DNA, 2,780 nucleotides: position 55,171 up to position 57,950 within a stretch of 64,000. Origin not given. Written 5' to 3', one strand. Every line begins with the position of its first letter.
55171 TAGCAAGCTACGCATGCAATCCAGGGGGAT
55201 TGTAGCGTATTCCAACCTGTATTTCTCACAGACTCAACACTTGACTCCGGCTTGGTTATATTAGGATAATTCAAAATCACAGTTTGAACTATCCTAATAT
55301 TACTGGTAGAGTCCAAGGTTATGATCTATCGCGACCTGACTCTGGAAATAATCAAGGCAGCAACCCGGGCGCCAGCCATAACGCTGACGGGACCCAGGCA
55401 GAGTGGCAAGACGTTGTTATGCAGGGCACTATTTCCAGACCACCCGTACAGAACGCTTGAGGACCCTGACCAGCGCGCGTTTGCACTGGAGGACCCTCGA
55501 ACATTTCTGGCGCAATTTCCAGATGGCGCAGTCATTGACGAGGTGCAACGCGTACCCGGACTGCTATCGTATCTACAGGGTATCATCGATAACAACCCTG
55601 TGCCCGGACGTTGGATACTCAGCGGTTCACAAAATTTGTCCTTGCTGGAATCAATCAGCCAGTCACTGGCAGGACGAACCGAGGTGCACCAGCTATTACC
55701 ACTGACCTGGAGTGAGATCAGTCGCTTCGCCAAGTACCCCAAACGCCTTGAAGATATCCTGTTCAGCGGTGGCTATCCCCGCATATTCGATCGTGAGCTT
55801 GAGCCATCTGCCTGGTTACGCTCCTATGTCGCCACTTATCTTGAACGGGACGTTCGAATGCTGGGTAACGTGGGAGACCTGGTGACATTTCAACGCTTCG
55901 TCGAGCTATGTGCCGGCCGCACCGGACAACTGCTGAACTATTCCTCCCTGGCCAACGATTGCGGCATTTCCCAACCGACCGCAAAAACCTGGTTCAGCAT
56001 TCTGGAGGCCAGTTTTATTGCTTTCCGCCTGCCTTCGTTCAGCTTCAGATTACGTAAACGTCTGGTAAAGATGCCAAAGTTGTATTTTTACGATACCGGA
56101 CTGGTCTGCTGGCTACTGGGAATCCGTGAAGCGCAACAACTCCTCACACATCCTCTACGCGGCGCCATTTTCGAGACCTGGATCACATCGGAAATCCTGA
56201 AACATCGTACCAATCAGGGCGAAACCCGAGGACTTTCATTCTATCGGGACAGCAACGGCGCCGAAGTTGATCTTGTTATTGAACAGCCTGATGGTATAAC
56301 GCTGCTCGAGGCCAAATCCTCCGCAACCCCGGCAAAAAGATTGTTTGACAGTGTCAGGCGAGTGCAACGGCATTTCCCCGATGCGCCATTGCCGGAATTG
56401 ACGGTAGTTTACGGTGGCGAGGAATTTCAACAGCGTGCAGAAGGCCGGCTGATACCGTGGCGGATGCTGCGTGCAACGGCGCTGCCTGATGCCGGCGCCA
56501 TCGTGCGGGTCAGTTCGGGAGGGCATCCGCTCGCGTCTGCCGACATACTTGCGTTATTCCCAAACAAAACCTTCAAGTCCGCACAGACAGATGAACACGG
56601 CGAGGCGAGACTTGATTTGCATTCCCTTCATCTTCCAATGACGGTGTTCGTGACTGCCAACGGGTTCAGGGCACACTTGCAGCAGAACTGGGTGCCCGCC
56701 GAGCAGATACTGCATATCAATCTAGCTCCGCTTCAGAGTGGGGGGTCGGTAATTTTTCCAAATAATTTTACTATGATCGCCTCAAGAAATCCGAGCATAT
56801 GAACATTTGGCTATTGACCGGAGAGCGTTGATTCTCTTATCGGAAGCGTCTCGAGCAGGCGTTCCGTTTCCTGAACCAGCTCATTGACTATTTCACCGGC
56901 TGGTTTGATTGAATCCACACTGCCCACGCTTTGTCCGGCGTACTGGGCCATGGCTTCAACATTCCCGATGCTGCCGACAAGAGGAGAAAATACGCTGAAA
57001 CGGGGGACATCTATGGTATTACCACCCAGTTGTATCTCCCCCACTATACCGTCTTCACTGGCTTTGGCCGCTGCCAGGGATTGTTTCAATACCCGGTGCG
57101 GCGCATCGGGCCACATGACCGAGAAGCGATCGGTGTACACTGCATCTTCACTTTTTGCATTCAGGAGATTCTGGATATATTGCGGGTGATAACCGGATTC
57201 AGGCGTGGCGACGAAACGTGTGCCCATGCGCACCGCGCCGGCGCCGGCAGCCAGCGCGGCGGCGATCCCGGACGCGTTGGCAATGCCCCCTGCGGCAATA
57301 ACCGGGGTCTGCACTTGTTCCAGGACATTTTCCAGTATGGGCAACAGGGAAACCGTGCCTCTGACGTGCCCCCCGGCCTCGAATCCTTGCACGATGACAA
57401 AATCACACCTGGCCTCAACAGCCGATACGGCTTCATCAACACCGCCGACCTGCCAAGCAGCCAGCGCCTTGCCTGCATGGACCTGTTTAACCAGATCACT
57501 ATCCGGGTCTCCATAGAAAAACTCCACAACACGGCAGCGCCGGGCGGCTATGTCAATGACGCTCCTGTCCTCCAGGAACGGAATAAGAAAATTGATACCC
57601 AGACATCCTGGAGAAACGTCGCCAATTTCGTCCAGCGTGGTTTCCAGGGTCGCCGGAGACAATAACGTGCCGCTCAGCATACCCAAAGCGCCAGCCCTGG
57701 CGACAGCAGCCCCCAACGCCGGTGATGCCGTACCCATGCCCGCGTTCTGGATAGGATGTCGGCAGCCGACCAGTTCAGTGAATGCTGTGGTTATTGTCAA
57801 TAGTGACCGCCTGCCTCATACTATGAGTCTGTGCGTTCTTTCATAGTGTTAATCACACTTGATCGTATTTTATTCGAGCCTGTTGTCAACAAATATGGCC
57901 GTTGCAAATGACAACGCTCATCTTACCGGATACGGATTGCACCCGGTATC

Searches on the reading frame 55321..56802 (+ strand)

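Call 77: search_protein_families(library=pfam, proteins=[window:55321-56802:+], max_evalue=0.001)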
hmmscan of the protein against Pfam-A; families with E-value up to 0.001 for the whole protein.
window:55321-56802:+ (493 aa): 3 families
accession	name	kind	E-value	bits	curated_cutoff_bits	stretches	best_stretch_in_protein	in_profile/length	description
PF13635.12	DUF4143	-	8.8e-51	172.3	28.1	1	175-334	1-160/160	Domain of unknown function (DUF4143)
PF13173.12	AAA_14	-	2.4e-23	83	27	1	18-133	3-128/129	AAA domain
PF13401.12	AAA_22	-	0.0008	20.2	27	0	17-44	5-32/130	AAA domain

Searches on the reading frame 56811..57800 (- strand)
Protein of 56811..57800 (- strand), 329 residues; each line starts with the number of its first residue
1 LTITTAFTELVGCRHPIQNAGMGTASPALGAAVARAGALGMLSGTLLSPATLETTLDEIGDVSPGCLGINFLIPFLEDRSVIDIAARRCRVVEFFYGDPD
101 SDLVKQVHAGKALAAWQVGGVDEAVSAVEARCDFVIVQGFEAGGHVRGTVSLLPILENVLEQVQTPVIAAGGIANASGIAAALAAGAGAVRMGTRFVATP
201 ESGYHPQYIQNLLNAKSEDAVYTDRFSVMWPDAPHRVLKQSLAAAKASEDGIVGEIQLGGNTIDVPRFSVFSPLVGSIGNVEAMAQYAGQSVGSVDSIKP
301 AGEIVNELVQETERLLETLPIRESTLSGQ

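Call 77: search_protein_families(library=pfam, proteins=[window:56811-57800:-], max_evalue=0.001)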
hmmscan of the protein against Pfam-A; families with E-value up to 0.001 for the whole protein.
window:56811-57800:- (329 aa): 4 families
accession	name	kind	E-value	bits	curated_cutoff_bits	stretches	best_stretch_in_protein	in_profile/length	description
PF03060.21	NMO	-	4.8e-45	154.8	28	2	81-311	106-331/331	Nitronate monooxygenase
PF00478.31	IMPDH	-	8.6e-09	35.3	25.6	1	158-210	201-253/345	IMP dehydrogenase / GMP reductase domain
PF01070.24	FMN_dh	-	2.2e-05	24.1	24.9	1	121-197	229-306/350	FMN-dependent dehydrogenase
PF00977.27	His_biosynth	-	0.00018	21.5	23.6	1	147-201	56-110/228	Histidine biosynthesis protein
